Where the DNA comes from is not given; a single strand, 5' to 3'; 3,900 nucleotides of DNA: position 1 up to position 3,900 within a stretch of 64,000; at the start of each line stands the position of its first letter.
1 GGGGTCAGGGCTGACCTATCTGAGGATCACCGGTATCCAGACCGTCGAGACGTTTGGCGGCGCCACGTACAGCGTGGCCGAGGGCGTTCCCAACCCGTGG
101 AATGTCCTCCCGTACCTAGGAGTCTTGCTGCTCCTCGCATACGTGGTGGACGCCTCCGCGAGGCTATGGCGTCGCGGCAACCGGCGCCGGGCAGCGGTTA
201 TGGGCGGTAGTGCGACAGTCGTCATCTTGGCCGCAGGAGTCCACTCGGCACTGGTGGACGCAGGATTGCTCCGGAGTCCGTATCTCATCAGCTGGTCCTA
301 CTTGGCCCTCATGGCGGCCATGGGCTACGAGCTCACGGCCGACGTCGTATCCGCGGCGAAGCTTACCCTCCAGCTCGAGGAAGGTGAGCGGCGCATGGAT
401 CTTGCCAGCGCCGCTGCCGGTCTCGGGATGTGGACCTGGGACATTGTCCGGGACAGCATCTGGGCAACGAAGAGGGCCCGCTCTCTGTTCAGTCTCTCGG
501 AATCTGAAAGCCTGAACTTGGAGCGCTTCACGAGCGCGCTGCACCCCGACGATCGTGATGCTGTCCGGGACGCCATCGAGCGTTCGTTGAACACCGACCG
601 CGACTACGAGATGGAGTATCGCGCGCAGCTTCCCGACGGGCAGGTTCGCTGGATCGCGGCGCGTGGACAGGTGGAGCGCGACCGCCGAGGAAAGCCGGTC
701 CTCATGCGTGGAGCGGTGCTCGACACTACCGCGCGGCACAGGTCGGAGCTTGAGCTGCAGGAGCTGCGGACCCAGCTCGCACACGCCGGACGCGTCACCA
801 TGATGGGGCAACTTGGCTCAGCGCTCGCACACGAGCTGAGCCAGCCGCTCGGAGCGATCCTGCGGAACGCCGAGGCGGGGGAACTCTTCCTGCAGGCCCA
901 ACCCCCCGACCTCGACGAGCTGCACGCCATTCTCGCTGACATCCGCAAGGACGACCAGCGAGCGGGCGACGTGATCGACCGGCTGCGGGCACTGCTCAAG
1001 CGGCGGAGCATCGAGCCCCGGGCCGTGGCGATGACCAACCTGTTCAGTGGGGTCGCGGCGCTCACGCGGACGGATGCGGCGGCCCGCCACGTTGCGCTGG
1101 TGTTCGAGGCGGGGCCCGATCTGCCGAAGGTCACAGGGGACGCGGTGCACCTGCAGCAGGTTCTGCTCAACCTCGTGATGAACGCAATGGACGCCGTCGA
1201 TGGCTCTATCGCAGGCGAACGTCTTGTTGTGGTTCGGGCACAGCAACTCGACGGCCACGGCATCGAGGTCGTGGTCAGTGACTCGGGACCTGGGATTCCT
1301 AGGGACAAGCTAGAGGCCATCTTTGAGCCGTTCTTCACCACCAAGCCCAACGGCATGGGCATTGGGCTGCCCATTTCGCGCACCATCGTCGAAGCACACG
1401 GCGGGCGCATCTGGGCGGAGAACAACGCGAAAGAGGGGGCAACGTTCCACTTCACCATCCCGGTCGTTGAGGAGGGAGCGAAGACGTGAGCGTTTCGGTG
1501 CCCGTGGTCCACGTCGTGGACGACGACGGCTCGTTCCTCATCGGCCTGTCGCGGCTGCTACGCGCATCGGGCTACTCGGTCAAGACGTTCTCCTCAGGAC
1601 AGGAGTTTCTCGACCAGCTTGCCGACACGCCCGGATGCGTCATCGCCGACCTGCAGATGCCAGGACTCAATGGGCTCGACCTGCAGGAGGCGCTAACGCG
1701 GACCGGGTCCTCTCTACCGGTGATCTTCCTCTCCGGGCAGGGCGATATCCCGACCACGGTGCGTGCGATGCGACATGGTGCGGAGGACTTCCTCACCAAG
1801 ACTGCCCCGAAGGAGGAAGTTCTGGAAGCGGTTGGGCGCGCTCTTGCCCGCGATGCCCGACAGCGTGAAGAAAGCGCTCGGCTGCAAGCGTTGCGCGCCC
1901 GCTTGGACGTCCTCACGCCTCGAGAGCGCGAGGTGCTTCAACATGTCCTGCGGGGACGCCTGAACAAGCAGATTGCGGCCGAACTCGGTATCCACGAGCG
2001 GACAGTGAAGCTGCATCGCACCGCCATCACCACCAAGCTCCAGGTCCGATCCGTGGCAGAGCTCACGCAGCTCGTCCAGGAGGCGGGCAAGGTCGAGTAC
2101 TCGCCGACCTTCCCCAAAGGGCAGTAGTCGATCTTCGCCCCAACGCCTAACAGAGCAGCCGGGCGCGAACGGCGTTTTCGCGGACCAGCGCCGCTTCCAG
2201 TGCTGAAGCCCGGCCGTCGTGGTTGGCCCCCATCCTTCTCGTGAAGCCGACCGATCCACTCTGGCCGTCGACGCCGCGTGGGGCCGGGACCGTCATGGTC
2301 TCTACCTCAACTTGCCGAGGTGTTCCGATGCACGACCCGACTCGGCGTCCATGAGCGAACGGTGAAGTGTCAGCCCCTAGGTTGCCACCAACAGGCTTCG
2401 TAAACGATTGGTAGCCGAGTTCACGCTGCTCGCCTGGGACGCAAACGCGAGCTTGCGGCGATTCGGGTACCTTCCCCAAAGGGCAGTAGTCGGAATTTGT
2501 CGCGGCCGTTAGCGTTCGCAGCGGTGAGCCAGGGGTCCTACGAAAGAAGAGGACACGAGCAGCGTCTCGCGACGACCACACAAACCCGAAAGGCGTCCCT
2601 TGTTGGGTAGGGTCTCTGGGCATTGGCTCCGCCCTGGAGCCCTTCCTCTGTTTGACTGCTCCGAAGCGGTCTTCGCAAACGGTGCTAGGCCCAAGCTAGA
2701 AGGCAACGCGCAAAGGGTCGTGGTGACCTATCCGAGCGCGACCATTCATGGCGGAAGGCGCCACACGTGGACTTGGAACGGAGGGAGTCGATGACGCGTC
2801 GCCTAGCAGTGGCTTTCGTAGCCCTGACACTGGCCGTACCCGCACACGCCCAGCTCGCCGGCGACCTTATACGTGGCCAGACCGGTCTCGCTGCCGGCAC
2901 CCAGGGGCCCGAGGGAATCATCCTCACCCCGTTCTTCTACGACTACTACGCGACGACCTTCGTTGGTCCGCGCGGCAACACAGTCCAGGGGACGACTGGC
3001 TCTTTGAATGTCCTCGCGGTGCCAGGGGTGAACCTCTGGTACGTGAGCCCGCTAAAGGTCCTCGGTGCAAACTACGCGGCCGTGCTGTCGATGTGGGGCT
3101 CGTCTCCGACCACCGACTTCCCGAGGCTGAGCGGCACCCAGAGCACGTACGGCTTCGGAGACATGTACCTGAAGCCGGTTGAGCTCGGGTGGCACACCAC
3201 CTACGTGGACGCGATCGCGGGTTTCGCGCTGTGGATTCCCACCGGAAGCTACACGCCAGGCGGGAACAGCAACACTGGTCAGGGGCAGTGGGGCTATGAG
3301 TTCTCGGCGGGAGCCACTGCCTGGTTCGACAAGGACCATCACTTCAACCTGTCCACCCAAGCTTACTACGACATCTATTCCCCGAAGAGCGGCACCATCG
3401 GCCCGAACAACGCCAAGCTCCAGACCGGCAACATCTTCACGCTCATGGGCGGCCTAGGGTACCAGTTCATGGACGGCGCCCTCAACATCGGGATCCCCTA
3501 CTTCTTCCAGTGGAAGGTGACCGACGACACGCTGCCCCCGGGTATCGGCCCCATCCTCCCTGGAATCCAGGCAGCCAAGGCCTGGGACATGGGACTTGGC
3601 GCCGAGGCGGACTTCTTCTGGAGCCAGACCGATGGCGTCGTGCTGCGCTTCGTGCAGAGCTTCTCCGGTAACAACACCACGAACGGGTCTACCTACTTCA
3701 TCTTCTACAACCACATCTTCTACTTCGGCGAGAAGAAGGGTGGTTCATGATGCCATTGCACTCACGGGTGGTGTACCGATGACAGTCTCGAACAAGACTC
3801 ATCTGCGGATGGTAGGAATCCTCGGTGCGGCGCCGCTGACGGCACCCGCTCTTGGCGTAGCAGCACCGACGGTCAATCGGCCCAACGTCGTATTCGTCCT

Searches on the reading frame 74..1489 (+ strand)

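Call 64: search_protein_families(library=pfam, proteins=[window:74-1489:+], max_evalue=0.0001)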
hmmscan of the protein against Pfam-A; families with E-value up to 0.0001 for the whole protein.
window:74-1489:+ (471 aa): 3 families
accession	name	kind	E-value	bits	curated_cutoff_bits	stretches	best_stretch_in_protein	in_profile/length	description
PF02518.31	HATPase_c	-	6.6e-27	94.6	26.4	1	355-464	1-109/111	Histidine kinase-, DNA gyrase B-, and HSP90-like ATPase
PF08447.18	PAS_3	-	4.8e-18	65.6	25.6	1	134-214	7-88/89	PAS fold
PF00989.32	PAS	-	7.3e-05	23.2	22.6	0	115-207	10-102/113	PAS fold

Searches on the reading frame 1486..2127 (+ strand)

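Call 64: search_protein_families(library=pfam, proteins=[window:1486-2127:+], max_evalue=0.0001)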
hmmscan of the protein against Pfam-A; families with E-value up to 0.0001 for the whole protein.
window:1486-2127:+ (213 aa): 4 families
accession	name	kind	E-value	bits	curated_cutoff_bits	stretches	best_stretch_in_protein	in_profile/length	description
PF00072.30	Response_reg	-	6e-26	91.2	30.2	1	8-116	1-110/111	Response regulator receiver domain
PF00196.25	GerE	-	1.4e-18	66.7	23.5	1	141-196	1-56/57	Bacterial regulatory proteins, luxR family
PF08281.18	Sigma70_r4_2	-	7.3e-07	29.2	25.7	1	134-177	2-46/54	Sigma-70, region 4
PF13384.12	HTH_23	-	8.8e-05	22.6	24.6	0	149-175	9-35/50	Homeodomain-like domain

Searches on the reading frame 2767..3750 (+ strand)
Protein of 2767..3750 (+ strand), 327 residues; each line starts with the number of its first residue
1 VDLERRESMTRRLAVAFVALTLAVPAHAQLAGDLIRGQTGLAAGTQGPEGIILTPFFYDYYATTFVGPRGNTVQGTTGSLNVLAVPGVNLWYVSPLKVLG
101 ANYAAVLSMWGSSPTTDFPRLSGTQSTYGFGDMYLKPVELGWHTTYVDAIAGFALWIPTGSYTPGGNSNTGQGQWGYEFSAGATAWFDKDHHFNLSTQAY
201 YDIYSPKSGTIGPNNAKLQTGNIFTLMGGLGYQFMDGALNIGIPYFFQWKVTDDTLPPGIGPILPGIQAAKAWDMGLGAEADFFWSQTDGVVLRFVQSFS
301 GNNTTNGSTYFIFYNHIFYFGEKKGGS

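Call 64: search_protein_families(library=pfam, proteins=[window:2767-3750:+], max_evalue=0.0001)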
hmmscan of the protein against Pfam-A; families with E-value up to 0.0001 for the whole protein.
window:2767-3750:+ (327 aa): 1 family
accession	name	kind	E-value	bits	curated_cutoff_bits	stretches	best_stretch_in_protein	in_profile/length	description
PF13557.12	Phenol_MetA_deg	-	1.5e-21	78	22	1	70-310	10-238/242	Putative MetA-pathway of phenol degradation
